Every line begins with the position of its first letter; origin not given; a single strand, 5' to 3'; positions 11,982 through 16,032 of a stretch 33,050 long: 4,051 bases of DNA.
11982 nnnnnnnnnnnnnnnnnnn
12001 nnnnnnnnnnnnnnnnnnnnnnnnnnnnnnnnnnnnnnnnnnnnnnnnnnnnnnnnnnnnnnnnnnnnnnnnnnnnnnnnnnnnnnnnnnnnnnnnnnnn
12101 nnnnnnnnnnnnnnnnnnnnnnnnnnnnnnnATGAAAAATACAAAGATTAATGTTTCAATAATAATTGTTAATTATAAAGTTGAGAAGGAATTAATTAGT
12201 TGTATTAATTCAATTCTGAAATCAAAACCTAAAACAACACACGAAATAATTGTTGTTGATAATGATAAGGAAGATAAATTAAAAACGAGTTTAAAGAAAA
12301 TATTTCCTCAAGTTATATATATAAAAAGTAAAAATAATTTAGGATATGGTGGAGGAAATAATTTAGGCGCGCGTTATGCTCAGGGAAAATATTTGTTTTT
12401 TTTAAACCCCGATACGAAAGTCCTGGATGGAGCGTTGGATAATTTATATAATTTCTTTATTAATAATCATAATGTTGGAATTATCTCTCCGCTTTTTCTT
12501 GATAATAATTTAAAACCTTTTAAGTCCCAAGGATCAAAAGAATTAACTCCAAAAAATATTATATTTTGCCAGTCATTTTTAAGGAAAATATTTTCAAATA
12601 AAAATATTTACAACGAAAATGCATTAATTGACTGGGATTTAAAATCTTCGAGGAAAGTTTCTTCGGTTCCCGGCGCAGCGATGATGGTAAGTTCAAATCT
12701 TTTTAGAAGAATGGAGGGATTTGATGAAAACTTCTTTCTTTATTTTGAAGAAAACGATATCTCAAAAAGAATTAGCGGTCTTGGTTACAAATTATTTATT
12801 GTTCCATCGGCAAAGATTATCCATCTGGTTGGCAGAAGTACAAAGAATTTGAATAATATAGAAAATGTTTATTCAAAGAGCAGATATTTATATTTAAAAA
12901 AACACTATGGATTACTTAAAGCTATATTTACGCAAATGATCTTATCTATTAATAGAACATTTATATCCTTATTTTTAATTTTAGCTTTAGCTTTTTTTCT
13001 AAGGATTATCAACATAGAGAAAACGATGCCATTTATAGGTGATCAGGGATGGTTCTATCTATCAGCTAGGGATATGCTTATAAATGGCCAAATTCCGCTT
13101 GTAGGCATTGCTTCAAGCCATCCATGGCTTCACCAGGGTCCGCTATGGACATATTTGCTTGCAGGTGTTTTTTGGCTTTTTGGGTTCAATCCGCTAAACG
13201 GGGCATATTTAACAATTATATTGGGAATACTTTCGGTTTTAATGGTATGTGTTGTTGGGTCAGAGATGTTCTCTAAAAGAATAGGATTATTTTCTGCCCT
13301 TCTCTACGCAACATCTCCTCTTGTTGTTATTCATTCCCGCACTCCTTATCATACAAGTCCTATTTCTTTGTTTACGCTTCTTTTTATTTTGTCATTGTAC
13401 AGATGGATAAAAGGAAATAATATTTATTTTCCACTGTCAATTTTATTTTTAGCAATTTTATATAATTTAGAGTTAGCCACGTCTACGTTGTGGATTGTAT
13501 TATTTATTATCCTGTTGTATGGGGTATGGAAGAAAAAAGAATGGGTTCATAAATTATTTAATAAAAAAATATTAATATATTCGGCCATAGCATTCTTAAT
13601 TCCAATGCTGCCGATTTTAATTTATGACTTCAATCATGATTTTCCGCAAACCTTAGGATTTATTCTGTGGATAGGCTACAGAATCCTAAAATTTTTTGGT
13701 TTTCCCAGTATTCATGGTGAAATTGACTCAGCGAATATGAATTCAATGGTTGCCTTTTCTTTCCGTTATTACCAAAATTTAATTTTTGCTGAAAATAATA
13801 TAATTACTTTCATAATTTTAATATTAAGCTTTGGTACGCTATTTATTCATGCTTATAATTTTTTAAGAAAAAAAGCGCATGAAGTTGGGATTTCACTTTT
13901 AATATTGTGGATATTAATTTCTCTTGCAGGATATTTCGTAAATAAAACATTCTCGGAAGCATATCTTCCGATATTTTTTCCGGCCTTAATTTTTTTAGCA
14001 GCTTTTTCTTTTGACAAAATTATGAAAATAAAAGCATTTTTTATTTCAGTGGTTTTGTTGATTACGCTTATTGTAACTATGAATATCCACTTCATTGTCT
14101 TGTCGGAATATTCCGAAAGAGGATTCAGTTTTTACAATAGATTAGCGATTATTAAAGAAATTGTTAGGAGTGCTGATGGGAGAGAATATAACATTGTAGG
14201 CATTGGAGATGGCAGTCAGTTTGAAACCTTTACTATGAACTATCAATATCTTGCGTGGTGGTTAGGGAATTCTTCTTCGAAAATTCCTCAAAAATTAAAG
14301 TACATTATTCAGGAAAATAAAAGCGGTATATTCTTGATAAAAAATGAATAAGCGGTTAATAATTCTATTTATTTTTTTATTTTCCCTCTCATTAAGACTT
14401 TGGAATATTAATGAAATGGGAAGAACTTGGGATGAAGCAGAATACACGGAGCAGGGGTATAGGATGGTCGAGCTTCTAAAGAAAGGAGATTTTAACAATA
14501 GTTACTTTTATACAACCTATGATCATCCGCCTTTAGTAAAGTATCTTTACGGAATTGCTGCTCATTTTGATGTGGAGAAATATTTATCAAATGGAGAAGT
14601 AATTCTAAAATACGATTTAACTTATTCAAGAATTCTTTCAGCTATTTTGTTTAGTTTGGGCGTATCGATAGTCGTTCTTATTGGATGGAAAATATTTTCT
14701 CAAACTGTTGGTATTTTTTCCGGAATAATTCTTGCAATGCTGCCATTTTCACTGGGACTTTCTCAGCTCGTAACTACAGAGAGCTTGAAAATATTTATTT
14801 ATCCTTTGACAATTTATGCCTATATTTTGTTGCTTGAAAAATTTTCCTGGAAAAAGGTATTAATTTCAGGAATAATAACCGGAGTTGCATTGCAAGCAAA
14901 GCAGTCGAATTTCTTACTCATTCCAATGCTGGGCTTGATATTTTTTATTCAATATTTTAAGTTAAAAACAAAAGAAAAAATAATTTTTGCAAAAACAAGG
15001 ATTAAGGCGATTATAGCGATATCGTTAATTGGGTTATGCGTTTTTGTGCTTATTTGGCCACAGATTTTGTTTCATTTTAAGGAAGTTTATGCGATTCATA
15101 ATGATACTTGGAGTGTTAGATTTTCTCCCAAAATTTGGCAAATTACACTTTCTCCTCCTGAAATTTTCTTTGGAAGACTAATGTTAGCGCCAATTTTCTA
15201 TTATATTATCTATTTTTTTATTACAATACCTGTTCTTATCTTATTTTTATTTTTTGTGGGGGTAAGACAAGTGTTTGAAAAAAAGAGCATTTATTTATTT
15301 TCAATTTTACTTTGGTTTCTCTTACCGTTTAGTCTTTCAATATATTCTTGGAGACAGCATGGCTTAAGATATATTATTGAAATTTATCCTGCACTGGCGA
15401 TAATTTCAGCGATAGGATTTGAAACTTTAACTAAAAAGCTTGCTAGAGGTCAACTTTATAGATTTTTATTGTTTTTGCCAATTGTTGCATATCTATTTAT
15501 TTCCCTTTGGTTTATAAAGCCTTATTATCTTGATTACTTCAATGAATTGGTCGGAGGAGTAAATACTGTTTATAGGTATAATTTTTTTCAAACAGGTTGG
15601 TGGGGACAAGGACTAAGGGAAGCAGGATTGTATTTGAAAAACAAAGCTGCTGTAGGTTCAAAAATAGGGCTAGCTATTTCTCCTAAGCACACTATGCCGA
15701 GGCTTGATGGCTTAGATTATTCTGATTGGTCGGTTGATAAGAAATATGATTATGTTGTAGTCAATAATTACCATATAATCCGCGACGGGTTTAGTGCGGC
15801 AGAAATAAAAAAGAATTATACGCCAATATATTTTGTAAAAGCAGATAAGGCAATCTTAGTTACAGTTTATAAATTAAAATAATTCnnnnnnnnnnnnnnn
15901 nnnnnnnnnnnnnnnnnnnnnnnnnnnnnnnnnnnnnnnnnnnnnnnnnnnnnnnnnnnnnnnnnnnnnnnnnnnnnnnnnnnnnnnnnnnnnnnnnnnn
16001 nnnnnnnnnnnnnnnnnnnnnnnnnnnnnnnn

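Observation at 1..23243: A 23-kb surface-glycan locus built around seven or more polytopic GT-C-like transferases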

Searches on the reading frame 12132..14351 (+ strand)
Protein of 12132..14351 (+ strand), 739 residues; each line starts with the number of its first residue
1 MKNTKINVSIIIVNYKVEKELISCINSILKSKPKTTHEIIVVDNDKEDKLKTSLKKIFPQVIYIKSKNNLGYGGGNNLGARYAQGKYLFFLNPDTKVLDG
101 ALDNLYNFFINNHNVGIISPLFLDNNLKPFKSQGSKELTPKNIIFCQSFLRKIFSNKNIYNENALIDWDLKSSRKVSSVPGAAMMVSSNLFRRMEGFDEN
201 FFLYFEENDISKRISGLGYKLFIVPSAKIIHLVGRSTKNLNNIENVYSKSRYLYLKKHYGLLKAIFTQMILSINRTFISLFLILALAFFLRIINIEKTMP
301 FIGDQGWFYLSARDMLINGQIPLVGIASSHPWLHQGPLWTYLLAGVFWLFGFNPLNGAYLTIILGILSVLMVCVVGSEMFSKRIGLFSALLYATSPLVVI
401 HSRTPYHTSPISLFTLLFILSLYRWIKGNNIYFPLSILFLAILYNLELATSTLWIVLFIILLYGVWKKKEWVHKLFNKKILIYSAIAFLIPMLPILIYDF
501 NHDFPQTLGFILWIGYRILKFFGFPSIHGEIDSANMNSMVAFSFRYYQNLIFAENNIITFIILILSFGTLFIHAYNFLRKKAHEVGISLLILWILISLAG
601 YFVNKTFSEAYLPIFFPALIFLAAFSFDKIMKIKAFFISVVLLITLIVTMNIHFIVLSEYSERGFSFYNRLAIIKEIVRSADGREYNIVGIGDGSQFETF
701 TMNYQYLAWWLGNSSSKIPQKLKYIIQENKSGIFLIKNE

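Call 3: search_protein_families(library=pfam, proteins=[window:12132-14351:+], max_evalue=0.01)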
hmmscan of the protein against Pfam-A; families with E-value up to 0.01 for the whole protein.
window:12132-14351:+ (739 aa): 5 families
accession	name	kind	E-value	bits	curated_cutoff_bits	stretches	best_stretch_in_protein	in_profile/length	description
PF00535.33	Glycos_transf_2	-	1.3e-22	81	23.3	1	9-126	1-120/168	Glycosyl transferase family 2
PF13231.12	PMT_2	-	5.1e-09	37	26.1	1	335-498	2-160/160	Dolichyl-phosphate-mannose-protein mannosyltransferase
PF10111.15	Glyco_tranf_2_2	-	1.8e-05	24.8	27.3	1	35-230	28-214/276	Glycosyltransferase like family 2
PF13641.12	Glyco_tranf_2_3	-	0.00047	20.7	27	1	8-237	3-217/230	Glycosyltransferase like family 2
PF02366.24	PMT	-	0.0069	16.4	22.7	1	339-498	66-233/245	Dolichyl-phosphate-mannose-protein mannosyltransferase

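Call 6: search_protein_families(library=ncbifam, proteins=[window:12132-14351:+], max_evalue=0.01)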
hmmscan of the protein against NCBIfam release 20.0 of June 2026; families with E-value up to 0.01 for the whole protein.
window:12132-14351:+ (739 aa): 11 families
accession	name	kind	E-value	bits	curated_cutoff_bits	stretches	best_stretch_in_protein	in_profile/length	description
TIGR04283.1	glyco_like_mftF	equivalog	1.7e-11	44.2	182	1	8-115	1-104/221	TIGR04283 family arsenosugar biosynthesis glycosyltransferase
TIGR03965.1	mycofact_glyco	equivalog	2.6e-11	43.1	280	2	7-118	75-187/467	mycofactocin biosynthesis glycosyltransferase MftF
TIGR01556.1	rhamnosyltran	subfamily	9.2e-11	41.4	200.55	1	25-284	10-258/281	rhamnosyltransferase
NF038299.1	EPS_HpsN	equivalog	1.8e-10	40.3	425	1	7-245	2-233/317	hormogonium polysaccharide biosynthesis glycosyltransferase HpsN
NF007482.0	PRK10073.1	equivalog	5.1e-09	35.6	423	1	1-107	1-108/334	glycosyltransferase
NF050050.1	ProtGlycPglI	equivalog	3.8e-08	33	500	1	7-107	3-106/306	GalNAc(5)-diNAcBac-PP-undecaprenol beta-1,3-glucosyltransferase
NF050113.1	gal_furan_GlfT1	equivalog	7e-08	32.1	330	1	10-124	3-119/290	galactofuranosyltransferase GlfT1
NF041875.1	EPS_EpsD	equivalog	3.2e-06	26.8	370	1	8-113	1-108/325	exopolysaccharide biosynthesis glycosyltransferase EpsD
NF047683.1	TeichurnBiosyTuaG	equivalog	4.2e-06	26.6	400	1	1-113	1-115/252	teichuronic acid biosynthesis protein TuaG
TIGR03937.1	PgaC_IcaA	equivalog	2.5e-05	23.4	422.3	1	6-118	45-159/407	poly-beta-1,6-N-acetyl-D-glucosamine synthase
TIGR04009.1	wcaE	equivalog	0.0003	20.2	369.2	1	8-124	3-122/248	colanic acid biosynthesis glycosyltransferase WcaE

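Call 12: search_solved_structures(query=window:12132-14351:+, max_evalue=1)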
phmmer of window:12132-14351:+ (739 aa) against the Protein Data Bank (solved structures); distinct sequences matched with E-value up to 1: 21.
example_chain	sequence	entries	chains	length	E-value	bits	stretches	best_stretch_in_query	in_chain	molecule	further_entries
6p61_A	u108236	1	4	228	1.7e-09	40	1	7-132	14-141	Glycosyltransferase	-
5hea_A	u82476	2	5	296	2.2e-08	36.3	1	8-114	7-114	Putative glycosyltransferase (GalT1)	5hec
6h1j_A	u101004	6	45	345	2.2e-06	29.7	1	7-119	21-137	Probable ss-1,3-N-acetylglucosaminyltransferase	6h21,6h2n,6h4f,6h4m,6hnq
5tze_C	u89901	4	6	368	9.8e-06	27.6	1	8-178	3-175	Glycosyl transferase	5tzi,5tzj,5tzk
2z87_A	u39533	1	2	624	3.4e-05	25.8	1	8-99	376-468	Chondroitin synthase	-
2z86_A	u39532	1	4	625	3.4e-05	25.8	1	8-99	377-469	Chondroitin synthase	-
3bcv_A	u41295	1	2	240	8.5e-05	24.5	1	7-107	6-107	Putative glycosyltransferase protein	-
8bz4_A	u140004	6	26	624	0.0015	20.3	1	5-119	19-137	Glycosyltransferase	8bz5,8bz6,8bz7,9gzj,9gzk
8bz8_A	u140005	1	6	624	0.0016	20.3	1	5-119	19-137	Glycosyltransferase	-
9omh_A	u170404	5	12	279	0.019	16.7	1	6-96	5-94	Glycosyltransferase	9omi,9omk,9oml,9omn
9omm_A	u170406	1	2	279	0.019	16.7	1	6-96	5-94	Glycosyltransferase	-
9omj_A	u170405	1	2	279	0.025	16.3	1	7-96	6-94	Glycosyltransferase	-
7msp_A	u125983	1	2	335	0.09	14.5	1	10-95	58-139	SPbeta prophage-derived glycosyltransferase SunS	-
2d7i_A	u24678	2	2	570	0.17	13.6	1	7-107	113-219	Polypeptide N-acetylgalactosaminyltransferase 10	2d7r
6e7i_A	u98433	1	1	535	0.34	12.6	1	13-232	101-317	Polypeptide N-acetylgalactosaminyltransferase 2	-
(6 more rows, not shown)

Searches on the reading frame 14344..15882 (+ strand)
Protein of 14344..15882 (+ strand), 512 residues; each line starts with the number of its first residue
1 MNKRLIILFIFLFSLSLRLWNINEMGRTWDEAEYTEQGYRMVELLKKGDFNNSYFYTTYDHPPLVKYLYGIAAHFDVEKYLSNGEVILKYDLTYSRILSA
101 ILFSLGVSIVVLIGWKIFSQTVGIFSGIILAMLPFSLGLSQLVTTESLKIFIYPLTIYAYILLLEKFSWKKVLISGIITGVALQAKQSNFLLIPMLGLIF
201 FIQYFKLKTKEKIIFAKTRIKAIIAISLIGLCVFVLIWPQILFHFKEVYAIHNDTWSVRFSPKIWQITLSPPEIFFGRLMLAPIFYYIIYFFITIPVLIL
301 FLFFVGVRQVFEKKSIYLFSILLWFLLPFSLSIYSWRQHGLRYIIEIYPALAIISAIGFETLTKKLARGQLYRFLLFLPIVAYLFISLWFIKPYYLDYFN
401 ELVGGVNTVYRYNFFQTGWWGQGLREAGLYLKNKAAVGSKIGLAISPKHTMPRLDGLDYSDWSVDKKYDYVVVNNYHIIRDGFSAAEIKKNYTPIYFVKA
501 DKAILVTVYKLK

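Call 4: search_protein_families(library=pfam, proteins=[window:14344-15882:+], max_evalue=0.01)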
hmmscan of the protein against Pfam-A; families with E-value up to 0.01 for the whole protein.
window:14344-15882:+ (512 aa): 1 family
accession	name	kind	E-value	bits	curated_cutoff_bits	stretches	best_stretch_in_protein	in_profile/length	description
PF13231.12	PMT_2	-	2.5e-10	41.2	26.1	1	95-238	24-160/160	Dolichyl-phosphate-mannose-protein mannosyltransferase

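Call 6: search_protein_families(library=ncbifam, proteins=[window:14344-15882:+], max_evalue=0.01)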
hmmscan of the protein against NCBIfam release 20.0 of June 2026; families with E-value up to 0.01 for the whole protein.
window:14344-15882:+ (512 aa): 1 family
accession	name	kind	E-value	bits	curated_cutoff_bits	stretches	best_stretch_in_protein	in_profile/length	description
NF047440.1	LA3751_2_3_fam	subfamily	0.0048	15.8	200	1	5-390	3-381/460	LA_3751/LA_3752 family putative glycosyltransferase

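Call 9: find_encoding_contigs(protein=window:14344-15882:+, flank=10000, max_places=6)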
Protein window:14344-15882:+ (512 aa): 3 contigs read that carry it; 1 place shown.
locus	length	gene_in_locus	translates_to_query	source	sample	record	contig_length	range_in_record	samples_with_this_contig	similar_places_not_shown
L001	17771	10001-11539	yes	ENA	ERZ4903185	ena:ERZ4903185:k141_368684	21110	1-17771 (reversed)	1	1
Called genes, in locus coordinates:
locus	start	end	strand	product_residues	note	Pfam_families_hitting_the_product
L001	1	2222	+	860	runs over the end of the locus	PF00535:Glycos_transf_2, PF13641:Glyco_tranf_2_3 (weak), PF13231:PMT_2 (weak)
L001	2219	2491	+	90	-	-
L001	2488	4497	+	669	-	-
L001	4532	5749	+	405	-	PF01943:Polysacc_synt, PF13440:Polysacc_synt_3, PF01554:MatE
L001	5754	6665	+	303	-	PF00535:Glycos_transf_2, PF10111:Glyco_tranf_2_2, PF13641:Glyco_tranf_2_3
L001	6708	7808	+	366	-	PF13439:Glyco_transf_4 (weak), PF13692:Glyco_trans_1_4, PF13524:Glyco_trans_1_2, PF00534:Glycos_transf_1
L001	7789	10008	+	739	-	PF00535:Glycos_transf_2, PF10111:Glyco_tranf_2_2 (faint), PF13231:PMT_2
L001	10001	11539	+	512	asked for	PF13231:PMT_2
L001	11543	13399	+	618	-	-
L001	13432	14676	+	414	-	PF08421:Methyltransf_13, PF13489:Methyltransf_23, PF08484:Methyltransf_14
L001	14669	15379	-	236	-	PF00535:Glycos_transf_2, PF13641:Glyco_tranf_2_3 (weak)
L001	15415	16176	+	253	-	PF00535:Glycos_transf_2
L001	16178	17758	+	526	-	PF13231:PMT_2, PF26626:DUF8201 (weak)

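Call 10: search_solved_structures(query=window:14344-15882:+, max_evalue=1)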
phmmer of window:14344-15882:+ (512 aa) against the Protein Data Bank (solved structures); distinct sequences matched with E-value up to 1: 0.
